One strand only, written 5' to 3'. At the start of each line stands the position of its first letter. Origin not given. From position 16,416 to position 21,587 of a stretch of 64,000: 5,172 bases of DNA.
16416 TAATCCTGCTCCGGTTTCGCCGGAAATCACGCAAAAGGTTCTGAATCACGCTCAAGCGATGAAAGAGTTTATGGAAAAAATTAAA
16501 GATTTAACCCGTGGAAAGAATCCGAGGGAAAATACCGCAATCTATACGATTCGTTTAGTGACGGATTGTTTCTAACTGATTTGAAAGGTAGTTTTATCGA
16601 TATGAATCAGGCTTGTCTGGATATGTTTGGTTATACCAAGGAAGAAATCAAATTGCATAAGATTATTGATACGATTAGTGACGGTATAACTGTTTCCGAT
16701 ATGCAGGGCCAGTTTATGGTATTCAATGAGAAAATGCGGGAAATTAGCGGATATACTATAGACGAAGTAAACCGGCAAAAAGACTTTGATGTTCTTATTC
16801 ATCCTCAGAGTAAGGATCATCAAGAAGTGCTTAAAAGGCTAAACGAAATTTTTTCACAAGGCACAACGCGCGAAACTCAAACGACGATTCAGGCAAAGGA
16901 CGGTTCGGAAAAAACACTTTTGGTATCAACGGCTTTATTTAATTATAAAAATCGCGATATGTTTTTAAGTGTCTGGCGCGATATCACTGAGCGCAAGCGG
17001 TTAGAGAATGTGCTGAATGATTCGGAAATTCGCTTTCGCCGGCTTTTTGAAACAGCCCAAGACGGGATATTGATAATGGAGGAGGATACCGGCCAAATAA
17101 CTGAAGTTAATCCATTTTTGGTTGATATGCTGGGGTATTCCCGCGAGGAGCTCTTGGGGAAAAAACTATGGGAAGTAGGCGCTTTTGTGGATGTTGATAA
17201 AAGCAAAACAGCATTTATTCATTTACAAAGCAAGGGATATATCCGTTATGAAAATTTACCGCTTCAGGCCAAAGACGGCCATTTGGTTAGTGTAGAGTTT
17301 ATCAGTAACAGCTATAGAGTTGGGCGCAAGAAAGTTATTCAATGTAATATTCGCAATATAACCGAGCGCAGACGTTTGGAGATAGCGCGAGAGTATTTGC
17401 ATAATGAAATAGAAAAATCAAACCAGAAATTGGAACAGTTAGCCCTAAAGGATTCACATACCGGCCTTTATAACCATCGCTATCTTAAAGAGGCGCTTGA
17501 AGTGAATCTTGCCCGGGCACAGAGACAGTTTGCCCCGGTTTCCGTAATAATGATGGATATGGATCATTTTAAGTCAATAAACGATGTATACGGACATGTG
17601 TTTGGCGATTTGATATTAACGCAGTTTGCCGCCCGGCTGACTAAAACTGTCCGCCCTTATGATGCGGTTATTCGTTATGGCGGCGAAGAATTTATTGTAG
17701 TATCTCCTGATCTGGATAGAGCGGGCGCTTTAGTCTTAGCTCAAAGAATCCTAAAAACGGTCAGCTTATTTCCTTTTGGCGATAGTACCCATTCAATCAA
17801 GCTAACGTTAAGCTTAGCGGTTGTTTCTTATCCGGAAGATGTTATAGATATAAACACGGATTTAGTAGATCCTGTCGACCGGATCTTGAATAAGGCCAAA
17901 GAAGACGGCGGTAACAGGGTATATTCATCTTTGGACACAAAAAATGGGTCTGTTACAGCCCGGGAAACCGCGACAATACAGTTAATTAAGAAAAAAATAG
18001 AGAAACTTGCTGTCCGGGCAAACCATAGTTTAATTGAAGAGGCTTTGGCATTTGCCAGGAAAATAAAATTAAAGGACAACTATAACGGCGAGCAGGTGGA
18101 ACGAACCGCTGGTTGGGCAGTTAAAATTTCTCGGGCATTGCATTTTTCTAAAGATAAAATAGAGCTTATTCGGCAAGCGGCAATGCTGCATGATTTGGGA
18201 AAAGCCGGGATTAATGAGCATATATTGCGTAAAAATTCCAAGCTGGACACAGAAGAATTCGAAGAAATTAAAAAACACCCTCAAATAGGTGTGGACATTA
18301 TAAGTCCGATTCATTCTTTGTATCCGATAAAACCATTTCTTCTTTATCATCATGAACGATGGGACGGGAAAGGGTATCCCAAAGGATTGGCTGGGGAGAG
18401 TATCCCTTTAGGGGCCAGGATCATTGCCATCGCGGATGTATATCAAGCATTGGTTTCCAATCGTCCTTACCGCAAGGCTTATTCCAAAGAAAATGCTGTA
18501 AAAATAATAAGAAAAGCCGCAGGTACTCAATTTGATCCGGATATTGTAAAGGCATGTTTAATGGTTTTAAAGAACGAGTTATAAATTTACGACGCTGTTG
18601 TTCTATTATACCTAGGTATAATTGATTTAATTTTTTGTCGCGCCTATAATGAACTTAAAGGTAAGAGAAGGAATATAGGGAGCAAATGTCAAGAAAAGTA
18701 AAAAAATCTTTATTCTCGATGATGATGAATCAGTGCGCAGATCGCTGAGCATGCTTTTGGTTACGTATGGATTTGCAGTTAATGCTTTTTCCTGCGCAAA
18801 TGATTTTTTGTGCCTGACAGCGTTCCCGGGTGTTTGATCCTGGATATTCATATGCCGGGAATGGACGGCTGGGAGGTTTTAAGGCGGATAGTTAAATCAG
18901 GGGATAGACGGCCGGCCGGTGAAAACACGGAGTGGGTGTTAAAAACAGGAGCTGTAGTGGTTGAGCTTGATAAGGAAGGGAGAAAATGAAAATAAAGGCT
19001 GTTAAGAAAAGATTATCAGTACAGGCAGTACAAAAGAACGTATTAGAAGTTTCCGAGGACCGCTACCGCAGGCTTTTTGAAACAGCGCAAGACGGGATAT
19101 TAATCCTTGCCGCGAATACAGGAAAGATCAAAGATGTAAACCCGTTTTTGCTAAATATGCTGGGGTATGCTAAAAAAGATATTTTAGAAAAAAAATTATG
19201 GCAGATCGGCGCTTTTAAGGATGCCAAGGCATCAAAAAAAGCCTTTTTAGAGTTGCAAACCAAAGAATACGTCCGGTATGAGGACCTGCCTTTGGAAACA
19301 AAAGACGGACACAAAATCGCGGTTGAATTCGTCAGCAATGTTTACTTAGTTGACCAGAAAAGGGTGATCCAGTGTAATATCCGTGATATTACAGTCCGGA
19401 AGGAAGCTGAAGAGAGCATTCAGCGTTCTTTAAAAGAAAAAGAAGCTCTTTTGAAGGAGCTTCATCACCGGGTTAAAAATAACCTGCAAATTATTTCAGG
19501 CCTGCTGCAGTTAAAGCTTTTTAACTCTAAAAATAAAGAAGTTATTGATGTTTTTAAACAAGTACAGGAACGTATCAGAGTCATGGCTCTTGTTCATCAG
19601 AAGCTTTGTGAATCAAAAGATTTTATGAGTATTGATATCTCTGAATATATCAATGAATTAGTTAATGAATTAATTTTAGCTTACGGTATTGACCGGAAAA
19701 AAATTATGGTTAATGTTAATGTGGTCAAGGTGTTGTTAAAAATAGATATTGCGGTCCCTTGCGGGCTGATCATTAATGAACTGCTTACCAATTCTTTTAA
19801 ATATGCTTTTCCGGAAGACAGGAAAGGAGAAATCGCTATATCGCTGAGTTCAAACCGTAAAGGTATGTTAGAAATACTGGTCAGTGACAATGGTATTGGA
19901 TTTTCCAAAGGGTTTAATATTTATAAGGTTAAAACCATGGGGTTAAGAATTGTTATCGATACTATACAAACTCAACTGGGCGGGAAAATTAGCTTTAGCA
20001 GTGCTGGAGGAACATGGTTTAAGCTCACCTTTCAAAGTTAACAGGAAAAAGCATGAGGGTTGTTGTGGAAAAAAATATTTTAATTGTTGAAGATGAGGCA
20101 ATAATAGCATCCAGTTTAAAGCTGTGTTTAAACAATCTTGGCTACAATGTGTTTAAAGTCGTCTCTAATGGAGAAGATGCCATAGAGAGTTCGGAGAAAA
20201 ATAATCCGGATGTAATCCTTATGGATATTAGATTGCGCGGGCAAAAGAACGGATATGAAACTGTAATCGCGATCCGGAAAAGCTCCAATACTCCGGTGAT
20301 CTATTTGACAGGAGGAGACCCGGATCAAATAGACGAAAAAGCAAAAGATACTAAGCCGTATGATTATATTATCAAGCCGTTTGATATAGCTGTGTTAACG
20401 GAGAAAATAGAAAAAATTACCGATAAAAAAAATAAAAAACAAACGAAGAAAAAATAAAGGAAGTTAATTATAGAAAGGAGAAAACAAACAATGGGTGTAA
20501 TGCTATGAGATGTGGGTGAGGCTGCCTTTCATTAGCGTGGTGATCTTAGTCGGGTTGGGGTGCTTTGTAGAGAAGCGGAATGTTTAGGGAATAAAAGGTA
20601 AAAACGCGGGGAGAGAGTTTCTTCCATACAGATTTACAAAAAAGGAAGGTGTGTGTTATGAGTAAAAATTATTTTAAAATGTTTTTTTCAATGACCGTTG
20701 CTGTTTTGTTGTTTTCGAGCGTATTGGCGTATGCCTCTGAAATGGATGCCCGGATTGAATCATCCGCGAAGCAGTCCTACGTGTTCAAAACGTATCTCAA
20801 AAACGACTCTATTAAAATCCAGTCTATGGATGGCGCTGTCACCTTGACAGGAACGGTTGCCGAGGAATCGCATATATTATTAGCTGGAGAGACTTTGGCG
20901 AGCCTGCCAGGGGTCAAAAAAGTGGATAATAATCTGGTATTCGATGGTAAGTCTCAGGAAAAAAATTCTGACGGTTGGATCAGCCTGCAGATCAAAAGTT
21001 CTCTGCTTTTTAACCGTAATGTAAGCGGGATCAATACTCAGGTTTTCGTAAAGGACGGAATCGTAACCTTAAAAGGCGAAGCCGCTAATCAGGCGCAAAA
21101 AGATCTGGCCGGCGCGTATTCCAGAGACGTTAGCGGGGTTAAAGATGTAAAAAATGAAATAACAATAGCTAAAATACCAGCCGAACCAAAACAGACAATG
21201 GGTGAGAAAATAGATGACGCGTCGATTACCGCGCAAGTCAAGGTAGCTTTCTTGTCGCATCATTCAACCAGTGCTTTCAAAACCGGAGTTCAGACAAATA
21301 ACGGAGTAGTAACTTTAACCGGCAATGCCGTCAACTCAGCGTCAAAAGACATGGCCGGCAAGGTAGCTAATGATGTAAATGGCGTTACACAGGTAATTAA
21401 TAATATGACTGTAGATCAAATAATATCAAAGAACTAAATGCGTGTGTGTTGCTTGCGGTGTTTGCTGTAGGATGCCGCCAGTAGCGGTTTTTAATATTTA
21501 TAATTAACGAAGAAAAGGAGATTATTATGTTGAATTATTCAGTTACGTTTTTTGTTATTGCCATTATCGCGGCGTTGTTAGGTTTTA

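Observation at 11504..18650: Three copies of a conserved 14-bp palindrome fused to a promoter (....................-N17-TAtAAT) in front of three signalling/envelope operons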

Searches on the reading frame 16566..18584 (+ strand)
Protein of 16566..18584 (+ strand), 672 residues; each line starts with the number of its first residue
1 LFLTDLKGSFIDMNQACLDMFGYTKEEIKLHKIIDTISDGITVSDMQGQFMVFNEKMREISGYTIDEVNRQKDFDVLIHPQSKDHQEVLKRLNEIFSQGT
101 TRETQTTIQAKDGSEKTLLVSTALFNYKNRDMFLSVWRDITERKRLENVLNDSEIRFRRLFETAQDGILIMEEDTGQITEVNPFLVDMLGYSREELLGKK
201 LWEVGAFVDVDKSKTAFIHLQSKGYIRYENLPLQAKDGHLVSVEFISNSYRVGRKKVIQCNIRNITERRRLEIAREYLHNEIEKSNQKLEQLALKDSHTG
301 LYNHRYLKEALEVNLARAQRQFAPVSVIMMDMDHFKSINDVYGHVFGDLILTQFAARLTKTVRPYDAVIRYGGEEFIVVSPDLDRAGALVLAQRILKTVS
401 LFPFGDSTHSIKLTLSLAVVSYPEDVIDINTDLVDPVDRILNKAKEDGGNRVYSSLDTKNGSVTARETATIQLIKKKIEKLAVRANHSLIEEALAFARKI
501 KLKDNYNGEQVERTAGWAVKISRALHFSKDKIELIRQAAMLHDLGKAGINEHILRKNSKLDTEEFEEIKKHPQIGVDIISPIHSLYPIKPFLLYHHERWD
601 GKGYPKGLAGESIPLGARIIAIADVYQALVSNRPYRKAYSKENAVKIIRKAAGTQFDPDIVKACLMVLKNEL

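Call 9: search_protein_families(library=pfam, proteins=[window:16566-18584:+])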
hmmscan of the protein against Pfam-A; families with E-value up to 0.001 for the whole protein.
window:16566-18584:+ (672 aa): 9 families
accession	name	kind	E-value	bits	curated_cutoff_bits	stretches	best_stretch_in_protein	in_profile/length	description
PF00990.26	GGDEF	-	1.5e-38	132.6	23.8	1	294-451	2-161/161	Diguanylate cyclase, GGDEF domain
PF13487.12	HD_5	-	7.7e-37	127.1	27.2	1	499-660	6-170/170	HD domain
PF13426.13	PAS_9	-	6.4e-24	84.6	27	2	38-142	1-103/103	PAS domain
PF00989.32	PAS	-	1.6e-22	80.1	22.6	2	30-140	3-113/113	PAS fold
PF13188.13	PAS_8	-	4.8e-21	74.3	21.8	1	156-204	2-46/65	PAS domain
PF01966.28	HD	-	3.4e-18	66.5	22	1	513-628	7-115/116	HD domain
PF08447.18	PAS_3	-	2.9e-12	47.1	25.6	1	52-130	3-80/89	PAS fold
PF08448.16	PAS_4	-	4.6e-11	43.4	23.1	1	35-145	2-110/110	PAS fold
PF12860.13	PAS_7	-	2.8e-05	24.7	27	1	34-147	1-114/115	PAS fold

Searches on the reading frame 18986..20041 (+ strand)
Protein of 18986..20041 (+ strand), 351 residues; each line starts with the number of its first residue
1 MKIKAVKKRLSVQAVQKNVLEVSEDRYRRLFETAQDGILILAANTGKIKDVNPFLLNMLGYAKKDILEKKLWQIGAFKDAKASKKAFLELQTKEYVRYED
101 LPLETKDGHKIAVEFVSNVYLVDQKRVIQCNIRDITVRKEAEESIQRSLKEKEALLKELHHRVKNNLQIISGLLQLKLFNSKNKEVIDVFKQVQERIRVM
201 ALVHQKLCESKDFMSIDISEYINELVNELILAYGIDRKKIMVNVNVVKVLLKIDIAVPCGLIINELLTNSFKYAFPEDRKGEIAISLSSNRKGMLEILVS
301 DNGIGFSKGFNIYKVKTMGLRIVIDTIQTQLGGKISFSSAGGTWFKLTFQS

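Call 9: search_protein_families(library=pfam, proteins=[window:18986-20041:+])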
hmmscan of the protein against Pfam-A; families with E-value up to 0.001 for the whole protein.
window:18986-20041:+ (351 aa): 6 families
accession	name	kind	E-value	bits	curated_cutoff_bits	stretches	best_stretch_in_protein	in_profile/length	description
PF07568.18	HisKA_2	-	3.6e-25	88.3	22.3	1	158-232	1-75/76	Histidine kinase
PF13188.13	PAS_8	-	1e-09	38.3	21.8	1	26-73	2-45/65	PAS domain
PF02518.31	HATPase_c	-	1.8e-09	38.4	26.4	1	261-349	8-107/111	Histidine kinase-, DNA gyrase B-, and HSP90-like ATPase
PF13426.13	PAS_9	-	1.3e-08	35.5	27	1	36-136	2-102/103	PAS domain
PF07536.20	HWE_HK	-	6.1e-07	30.5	22.8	1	158-222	1-62/83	HWE histidine kinase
PF13581.12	HATPase_c_2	-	0.00021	21.7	27.4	1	260-307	33-80/127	Histidine kinase-like ATPase domain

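Call 34: search_protein_families(library=ncbifam, proteins=[window:18986-20041:+], max_evalue=0.001)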
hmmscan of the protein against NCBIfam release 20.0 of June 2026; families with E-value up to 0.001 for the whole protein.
window:18986-20041:+ (351 aa): 12 families
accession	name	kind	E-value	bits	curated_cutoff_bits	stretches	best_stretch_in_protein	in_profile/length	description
NF051872.1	HisKinPhyk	equivalog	1.5e-27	96.4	750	1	142-350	333-537/537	sensor histidine kinase PhyK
TIGR00229.1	sensory_box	domain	6.6e-19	68.3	22.9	1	22-144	2-125/126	PAS domain S-box protein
NF052306.1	BluLightHisKinLov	equivalog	2.5e-17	62.8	450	1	134-338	135-320/334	blue-light-activated histidine kinase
NF047874.1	MASE3_PAS_HK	subfamily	1.8e-16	60.1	560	1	14-200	254-446/655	MASE3 domain-containing sensor histidine kinase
NF010077.0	PRK13559.1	subfamily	6.7e-15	54.8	361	1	145-336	163-343/364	hypothetical protein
TIGR02040.1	PpsR-CrtJ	equivalog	2.3e-07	30.3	275.4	1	23-73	131-181/442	transcriptional regulator PpsR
NF008302.0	PRK11091.1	equivalog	5.5e-07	28.1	838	1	46-308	175-444/779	aerobic respiration two-component sensor histidine kinase ArcB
NF008184.0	PRK10935.1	equivalog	2.9e-05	22.9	553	1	239-351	452-559/565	nitrate/nitrite two-component system sensor histidine kinase NarQ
NF052573.1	HisKinEspAMyxo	equivalog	3.5e-05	22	1400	1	21-307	250-554/755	serine histidine kinase EspA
NF008298.1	PRK11086.1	subfamily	0.00017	20.2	520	1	130-344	308-516/529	DcuS/MalK family sensor histidine kinase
NF003144.0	PRK04069.1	equivalog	0.00047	19.6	145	0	262-309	46-92/161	anti-sigma B factor RsbW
NF007298.0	PRK09776.1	equivalog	0.00078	17.4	1135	0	16-148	293-427/1111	diguanylate cyclase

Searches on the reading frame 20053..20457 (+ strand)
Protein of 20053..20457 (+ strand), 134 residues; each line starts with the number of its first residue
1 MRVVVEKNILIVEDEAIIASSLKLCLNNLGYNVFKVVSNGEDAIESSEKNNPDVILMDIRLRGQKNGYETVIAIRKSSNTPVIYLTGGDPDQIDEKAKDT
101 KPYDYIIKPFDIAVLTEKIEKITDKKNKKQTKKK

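Call 9: search_protein_families(library=pfam, proteins=[window:20053-20457:+])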
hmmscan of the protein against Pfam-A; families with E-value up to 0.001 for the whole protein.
window:20053-20457:+ (134 aa): 2 families
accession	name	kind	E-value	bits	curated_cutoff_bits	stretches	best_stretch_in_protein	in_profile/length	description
PF00072.30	Response_reg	-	1.4e-22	80.4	30.2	1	9-120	1-111/111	Response regulator receiver domain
PF02310.24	B12-binding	-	0.00021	21.6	32.1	1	29-106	34-108/121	B12 binding domain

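Call 14: find_encoding_contigs(protein=window:20053-20457:+, flank=10000, max_places=10)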
Protein window:20053-20457:+ (134 aa): 2 contigs read that carry it; 2 places shown.
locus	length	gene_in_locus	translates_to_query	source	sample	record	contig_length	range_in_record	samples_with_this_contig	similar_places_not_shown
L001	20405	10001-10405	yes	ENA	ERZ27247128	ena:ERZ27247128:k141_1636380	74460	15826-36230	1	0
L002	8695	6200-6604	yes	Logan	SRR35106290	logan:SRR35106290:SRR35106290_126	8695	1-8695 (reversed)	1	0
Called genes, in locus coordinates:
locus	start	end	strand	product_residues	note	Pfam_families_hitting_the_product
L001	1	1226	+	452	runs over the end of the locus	PF00989:PAS (weak), PF08448:PAS_4 (weak), PF13426:PAS_9, PF08447:PAS_3 (weak), PF00512:HisKA, PF02518:HATPase_c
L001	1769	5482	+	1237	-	PF13439:Glyco_transf_4, PF13579:Glyco_trans_4_4, PF00534:Glycos_transf_1, PF13692:Glyco_trans_1_4, PF01663:Phosphodiest (faint), PF03372:Exo_endo_phos, PF23226:Exo_endo_phos_PGAP2IP (weak)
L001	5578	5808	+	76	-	PF11154:DUF2934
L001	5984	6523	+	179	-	-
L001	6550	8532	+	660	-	PF00989:PAS, PF13426:PAS_9, PF00989:PAS (weak), PF13188:PAS_8, PF13426:PAS_9 (weak), PF00990:GGDEF, PF13487:HD_5, PF01966:HD, +3 more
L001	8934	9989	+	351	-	PF13188:PAS_8, PF13426:PAS_9, PF07536:HWE_HK (weak), PF07568:HisKA_2, PF02518:HATPase_c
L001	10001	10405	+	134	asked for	PF00072:Response_reg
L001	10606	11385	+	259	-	PF04972:BON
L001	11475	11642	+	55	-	-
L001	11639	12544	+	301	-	PF11999:Ice_binding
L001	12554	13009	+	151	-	-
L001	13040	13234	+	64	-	PF11381:DUF3185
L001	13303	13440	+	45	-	-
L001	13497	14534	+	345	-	PF00924:MS_channel_2nd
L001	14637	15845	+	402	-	-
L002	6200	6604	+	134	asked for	PF00072:Response_reg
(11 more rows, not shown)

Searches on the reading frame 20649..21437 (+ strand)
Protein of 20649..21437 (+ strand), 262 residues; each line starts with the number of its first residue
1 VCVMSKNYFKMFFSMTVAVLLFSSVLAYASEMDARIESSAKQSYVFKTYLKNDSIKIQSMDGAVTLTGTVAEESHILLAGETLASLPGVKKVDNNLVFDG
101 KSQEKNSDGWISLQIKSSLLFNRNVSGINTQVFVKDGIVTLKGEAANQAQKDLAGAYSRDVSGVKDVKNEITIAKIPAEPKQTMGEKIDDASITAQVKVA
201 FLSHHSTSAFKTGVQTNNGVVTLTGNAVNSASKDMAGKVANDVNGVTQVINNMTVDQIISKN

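Call 9: search_protein_families(library=pfam, proteins=[window:20649-21437:+])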
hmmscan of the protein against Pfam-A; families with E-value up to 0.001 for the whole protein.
window:20649-21437:+ (262 aa): 1 family
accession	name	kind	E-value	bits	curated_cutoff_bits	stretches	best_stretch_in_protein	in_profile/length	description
PF04972.22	BON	-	1.6e-45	153.7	27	3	107-174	1-68/69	BON domain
